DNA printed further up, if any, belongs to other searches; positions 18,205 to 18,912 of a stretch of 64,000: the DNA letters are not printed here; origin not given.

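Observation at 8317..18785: Seventeen-cassette chromosomal integron abutting a decayed integrase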

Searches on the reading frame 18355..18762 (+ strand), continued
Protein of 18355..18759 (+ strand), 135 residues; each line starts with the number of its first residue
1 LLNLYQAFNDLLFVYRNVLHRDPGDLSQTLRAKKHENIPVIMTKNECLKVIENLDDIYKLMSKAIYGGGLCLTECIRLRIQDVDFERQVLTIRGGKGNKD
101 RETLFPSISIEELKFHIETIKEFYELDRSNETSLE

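Call 32: get_annotated_region(hit=H3, flank=7000)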
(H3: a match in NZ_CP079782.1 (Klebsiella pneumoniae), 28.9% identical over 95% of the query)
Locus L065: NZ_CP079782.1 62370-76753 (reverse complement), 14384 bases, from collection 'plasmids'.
description: Klebsiella pneumoniae subsp. pneumoniae strain T698-1 plasmid pKPT698-tetA, complete sequence
organism: Klebsiella pneumoniae (NCBI taxid 72407)
taxonomy: Bacteria; Pseudomonadota; Gammaproteobacteria; Enterobacterales; Enterobacteriaceae; Klebsiella; Klebsiella pneumoniae
host: -; source: Homo sapiens,cell culture; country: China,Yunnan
typing (MOB-suite, as given by PLSDB): mobilizable; replicon IncFIB; relaxase MOBF,MOBF
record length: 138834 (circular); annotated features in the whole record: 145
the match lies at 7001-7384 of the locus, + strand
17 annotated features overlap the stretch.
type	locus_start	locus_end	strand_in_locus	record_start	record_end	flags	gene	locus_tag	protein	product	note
CDS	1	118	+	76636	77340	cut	-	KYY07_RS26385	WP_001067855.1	IS6-like element IS26 family transposase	GO:0006313 - DNA transposition [Evidence IEA]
CDS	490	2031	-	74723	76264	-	-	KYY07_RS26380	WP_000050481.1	IS91-like element ISCR1 family transposase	GO:0006313 - DNA transposition [Evidence IEA]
predicted_resistance_gene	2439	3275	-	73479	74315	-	sul1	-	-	sulfonamide-resistant dihydropteroate synthase Sul1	predicted by amrfinderplus; class SULFONAMIDE; identity 100.0%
CDS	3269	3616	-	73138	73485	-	-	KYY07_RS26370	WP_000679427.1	quaternary ammonium compound efflux SMR transporter QacE delta 1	-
predicted_resistance_gene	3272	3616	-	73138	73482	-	qacEdelta1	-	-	quaternary ammonium compound efflux SMR transporter QacE delta 1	predicted by amrfinderplus; class QUATERNARY AMMONIUM; identity 100.0%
CDS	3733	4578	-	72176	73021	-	-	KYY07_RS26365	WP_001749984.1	ANT(3'')-Ia family aminoglycoside nucleotidyltransferase AadA16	-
predicted_resistance_gene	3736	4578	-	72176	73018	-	aadA16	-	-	ANT(3'')-Ia family aminoglycoside nucleotidyltransferase AadA16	predicted by amrfinderplus; class AMINOGLYCOSIDE; identity 100.0%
predicted_resistance_gene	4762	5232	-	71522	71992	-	dfrA27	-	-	trimethoprim-resistant dihydrofolate reductase DfrA27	predicted by amrfinderplus; class TRIMETHOPRIM; identity 100.0%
CDS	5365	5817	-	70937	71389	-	-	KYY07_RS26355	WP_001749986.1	NAD(+)--rifampin ADP-ribosyltransferase Arr-3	-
predicted_resistance_gene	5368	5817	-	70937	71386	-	arr-3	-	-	NAD(+)--rifampin ADP-ribosyltransferase Arr-3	predicted by amrfinderplus; class RIFAMYCIN; identity 100.0%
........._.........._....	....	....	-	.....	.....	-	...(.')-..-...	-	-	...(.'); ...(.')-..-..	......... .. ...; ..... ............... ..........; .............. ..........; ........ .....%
CDS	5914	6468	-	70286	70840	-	-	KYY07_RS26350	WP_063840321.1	fluoroquinolone-acetylating aminoglycoside 6'-N-acetyltransferase AAC(6')-Ib-cr5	-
predicted_resistance_gene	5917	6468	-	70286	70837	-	aac(6')-Ib-cr5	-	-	fluoroquinolone-acetylating aminoglycoside 6'-N-acetyltransferase AAC(6')-Ib-cr5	predicted by amrfinderplus; class AMINOGLYCOSIDE/QUINOLONE; identity 100.0%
CDS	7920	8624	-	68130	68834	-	-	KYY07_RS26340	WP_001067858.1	IS6-like element IS26 family transposase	GO:0006313 - DNA transposition [Evidence IEA]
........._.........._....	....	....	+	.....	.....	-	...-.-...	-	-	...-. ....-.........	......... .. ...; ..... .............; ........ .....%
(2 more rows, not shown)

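Call 33: get_annotated_region(hit=H1, flank=10000)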
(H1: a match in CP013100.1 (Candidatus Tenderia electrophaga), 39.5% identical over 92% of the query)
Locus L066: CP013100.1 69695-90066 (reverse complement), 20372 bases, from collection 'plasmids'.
description: Candidatus Tenderia electrophaga plasmid, complete sequence
organism: Candidatus Tenderia electrophaga (NCBI taxid 1748243)
taxonomy: Bacteria; Pseudomonadota; Gammaproteobacteria; Chromatiales; Chromatiaceae; Candidatus Tenderia; Candidatus Tenderia electrophaga
host: -; source: mixed culture,Biocathode MCL; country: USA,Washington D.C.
typing (MOB-suite, as given by PLSDB): mobilizable; relaxase MOBP
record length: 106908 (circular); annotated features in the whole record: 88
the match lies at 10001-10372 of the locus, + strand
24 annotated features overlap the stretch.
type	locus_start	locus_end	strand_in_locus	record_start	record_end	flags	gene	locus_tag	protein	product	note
CDS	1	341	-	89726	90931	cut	-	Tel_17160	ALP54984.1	transposase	-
CDS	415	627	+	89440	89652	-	-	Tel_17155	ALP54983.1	hypothetical protein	-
CDS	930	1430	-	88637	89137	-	-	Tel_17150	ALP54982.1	hypothetical protein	-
CDS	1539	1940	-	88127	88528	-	-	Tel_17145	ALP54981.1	DNA-binding protein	-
CDS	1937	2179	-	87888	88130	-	-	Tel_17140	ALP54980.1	DNA-binding protein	-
CDS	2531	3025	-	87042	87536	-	-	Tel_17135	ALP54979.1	hypothetical protein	-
CDS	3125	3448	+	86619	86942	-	-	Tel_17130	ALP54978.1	transposase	-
CDS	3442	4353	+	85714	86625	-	-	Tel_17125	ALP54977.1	transposase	-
CDS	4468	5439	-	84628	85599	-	-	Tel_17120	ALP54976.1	hypothetical protein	-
CDS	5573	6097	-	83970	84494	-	-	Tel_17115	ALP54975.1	hypothetical protein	-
CDS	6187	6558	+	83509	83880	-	-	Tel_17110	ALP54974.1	hypothetical protein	-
CDS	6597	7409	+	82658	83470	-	-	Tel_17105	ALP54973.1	transposase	-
CDS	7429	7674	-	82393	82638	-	-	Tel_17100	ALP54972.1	hypothetical protein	-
CDS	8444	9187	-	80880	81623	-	-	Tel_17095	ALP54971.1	hypothetical protein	-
CDS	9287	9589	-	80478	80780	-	-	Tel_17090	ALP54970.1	hypothetical protein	-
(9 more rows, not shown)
